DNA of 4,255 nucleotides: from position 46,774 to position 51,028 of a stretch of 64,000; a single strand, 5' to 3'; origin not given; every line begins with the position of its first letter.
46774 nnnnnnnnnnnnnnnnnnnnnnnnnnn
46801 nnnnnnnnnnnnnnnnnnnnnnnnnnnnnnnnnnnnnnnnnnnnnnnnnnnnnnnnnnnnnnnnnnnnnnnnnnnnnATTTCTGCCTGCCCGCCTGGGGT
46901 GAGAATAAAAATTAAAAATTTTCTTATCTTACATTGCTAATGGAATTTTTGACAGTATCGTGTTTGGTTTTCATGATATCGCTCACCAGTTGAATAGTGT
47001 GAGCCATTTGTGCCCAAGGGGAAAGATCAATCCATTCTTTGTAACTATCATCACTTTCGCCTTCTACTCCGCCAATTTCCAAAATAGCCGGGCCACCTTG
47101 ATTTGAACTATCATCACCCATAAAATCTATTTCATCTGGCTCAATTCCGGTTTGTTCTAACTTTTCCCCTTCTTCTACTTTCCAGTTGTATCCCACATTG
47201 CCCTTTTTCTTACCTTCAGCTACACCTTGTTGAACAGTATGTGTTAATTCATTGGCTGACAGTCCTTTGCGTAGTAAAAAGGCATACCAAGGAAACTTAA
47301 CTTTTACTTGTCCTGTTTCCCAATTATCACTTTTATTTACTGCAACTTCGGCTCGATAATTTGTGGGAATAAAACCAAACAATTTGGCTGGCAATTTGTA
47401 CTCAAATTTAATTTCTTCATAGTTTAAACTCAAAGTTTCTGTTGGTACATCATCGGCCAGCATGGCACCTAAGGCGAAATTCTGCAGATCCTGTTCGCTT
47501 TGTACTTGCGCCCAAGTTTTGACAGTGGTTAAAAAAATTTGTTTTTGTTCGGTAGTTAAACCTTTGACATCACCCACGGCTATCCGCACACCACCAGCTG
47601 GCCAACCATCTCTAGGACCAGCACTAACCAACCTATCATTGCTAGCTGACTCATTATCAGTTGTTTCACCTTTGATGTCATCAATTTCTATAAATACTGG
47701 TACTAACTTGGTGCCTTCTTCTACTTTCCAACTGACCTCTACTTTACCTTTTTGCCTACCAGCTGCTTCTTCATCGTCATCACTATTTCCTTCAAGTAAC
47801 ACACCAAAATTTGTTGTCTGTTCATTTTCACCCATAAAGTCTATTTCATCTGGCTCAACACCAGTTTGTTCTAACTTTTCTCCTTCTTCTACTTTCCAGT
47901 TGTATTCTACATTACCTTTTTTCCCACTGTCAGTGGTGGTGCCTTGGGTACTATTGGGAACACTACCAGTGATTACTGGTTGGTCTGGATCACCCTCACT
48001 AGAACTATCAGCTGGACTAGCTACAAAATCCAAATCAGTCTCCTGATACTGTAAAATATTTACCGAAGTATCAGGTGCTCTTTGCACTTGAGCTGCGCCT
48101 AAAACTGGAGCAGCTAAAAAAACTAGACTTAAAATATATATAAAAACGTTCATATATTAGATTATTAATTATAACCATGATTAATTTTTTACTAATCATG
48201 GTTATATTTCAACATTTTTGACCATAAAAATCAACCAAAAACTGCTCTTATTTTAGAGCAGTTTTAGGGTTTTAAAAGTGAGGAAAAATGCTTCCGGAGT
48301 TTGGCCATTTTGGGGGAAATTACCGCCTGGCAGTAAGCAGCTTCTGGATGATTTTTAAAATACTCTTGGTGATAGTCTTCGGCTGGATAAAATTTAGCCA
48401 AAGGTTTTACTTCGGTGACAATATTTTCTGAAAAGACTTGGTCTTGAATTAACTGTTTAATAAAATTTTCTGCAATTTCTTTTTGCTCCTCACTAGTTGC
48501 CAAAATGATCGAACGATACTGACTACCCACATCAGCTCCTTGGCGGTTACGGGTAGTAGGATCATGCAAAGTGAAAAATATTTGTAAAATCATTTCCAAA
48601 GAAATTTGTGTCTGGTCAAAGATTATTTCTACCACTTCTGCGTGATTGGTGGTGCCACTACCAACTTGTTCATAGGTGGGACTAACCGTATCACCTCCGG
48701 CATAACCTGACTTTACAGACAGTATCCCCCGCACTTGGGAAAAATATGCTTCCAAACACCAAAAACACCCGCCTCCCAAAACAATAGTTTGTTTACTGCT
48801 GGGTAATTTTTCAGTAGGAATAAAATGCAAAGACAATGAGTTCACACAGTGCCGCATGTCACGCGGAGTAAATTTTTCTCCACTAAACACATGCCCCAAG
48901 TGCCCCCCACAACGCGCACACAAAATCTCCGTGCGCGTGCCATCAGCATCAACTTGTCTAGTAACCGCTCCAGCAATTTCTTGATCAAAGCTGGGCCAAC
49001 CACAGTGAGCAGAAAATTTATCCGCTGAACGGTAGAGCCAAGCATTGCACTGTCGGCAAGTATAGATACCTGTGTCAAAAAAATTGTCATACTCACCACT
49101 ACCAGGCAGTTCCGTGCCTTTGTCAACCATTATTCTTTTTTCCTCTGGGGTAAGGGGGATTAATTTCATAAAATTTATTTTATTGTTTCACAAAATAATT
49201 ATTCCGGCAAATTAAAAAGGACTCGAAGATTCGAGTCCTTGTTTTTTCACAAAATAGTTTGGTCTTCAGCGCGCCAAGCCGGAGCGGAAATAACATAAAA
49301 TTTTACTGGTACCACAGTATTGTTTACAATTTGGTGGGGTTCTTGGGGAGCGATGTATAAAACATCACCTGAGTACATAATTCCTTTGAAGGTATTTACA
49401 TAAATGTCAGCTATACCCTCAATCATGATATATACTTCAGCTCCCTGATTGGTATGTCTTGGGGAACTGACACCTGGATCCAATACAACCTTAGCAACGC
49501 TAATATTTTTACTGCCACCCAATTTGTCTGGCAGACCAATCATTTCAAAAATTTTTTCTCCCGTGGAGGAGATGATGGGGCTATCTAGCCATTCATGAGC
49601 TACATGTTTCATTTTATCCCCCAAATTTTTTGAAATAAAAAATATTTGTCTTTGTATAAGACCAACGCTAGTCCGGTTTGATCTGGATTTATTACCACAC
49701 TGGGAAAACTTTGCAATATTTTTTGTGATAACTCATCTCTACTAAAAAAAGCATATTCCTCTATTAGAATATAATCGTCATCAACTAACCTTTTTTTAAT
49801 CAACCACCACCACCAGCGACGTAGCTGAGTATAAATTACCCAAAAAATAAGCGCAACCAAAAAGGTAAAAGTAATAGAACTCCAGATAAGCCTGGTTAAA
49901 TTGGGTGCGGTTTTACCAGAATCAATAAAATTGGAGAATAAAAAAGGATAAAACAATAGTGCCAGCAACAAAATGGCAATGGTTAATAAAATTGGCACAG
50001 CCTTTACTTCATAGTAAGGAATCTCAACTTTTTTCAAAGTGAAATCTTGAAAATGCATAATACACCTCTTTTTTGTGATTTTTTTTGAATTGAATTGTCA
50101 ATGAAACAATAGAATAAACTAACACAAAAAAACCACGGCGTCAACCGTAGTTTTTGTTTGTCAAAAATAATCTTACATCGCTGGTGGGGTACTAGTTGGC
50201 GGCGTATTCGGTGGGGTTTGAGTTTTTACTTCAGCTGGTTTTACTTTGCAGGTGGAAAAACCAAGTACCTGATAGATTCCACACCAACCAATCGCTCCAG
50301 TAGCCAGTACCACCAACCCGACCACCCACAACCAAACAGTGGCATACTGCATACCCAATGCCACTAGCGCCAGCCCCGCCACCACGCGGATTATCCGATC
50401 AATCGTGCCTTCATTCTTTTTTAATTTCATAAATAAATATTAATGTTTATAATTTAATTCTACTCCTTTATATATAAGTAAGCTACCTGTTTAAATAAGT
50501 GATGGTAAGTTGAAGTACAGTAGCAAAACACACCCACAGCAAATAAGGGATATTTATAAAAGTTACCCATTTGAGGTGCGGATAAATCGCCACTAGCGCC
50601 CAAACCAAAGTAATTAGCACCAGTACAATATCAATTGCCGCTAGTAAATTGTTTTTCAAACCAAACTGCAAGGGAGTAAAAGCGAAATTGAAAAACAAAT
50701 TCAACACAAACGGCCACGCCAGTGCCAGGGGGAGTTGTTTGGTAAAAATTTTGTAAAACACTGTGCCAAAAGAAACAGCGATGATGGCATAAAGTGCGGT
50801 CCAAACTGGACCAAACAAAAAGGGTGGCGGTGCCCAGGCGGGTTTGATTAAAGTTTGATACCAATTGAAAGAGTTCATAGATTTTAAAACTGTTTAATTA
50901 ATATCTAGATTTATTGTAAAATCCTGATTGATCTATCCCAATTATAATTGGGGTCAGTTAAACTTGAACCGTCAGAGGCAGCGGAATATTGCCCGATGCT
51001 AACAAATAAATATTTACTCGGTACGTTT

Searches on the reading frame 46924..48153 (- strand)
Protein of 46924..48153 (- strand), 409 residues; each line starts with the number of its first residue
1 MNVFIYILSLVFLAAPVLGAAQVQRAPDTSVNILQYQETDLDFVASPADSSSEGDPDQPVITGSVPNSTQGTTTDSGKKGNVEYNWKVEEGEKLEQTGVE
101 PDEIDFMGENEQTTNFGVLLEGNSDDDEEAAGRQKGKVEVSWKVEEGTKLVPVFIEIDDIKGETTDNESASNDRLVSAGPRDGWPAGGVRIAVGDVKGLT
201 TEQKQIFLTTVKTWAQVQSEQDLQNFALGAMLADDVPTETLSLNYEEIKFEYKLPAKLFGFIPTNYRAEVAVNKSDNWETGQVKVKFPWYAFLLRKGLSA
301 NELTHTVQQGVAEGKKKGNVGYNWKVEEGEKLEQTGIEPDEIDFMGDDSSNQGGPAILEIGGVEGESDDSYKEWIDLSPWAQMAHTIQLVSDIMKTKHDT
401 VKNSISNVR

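Call 8: search_protein_families(library=pfam, proteins=[window:46924-48153:-], max_evalue=0.01)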
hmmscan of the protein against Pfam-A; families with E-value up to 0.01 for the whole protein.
window:46924-48153:- (409 aa): 1 family
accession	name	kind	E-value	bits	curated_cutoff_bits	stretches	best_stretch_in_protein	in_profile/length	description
PF05638.18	T6SS_HCP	-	0.00047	20.9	23.5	0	225-252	112-129/129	Type VI secretion system effector, Hcp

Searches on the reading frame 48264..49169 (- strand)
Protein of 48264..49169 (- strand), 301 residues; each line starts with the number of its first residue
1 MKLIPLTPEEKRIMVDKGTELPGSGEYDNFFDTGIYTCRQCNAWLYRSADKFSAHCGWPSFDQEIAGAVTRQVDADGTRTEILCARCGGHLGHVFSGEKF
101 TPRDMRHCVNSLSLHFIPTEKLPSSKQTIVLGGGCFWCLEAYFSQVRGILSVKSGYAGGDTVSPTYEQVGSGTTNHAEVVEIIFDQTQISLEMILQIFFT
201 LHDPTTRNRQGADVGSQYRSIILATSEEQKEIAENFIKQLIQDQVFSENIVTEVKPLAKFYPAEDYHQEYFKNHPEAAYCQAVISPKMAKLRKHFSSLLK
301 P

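Call 8: search_protein_families(library=pfam, proteins=[window:48264-49169:-], max_evalue=0.01)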
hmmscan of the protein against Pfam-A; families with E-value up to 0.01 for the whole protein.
window:48264-49169:- (301 aa): 3 families
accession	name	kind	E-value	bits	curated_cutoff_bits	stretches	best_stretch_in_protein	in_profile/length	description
PF01625.27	PMSR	-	8e-64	214.9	23.7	1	128-281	1-153/153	Peptide methionine sulfoxide reductase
PF01641.26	SelR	-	2.2e-40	137.7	24.9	1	6-118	1-116/116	SelR domain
PF01907.25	Ribosomal_L37e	-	0.0093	16.5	27.6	0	37-60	17-40/53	Ribosomal protein L37e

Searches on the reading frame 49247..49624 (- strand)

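Call 8: search_protein_families(library=pfam, proteins=[window:49247-49624:-], max_evalue=0.01)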
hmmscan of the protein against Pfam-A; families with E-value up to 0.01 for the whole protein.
window:49247-49624:- (125 aa): 3 families
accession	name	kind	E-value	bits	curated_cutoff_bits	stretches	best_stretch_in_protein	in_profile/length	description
PF07883.17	Cupin_2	-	1.7e-10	40.9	27.2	1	46-112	3-69/70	Cupin domain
PF01050.24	MannoseP_isomer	-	5e-05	23.9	23.6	1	24-122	11-110/116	Mannose-6-phosphate isomerase C-terminal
PF00190.28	Cupin_1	-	0.0039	17.2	22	1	40-110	32-111/151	Cupin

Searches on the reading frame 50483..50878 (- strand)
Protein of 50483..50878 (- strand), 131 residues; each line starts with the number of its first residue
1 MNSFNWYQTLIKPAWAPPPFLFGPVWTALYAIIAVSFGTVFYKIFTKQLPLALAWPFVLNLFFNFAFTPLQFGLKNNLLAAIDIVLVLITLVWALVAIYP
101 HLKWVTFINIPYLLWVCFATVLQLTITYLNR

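Call 8: search_protein_families(library=pfam, proteins=[window:50483-50878:-], max_evalue=0.01)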
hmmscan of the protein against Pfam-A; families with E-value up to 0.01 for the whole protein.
window:50483-50878:- (131 aa): 1 family
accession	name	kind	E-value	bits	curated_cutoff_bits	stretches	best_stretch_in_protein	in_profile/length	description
PF03073.20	TspO_MBR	-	8.7e-28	97.3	24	1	5-128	22-144/145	TspO/MBR family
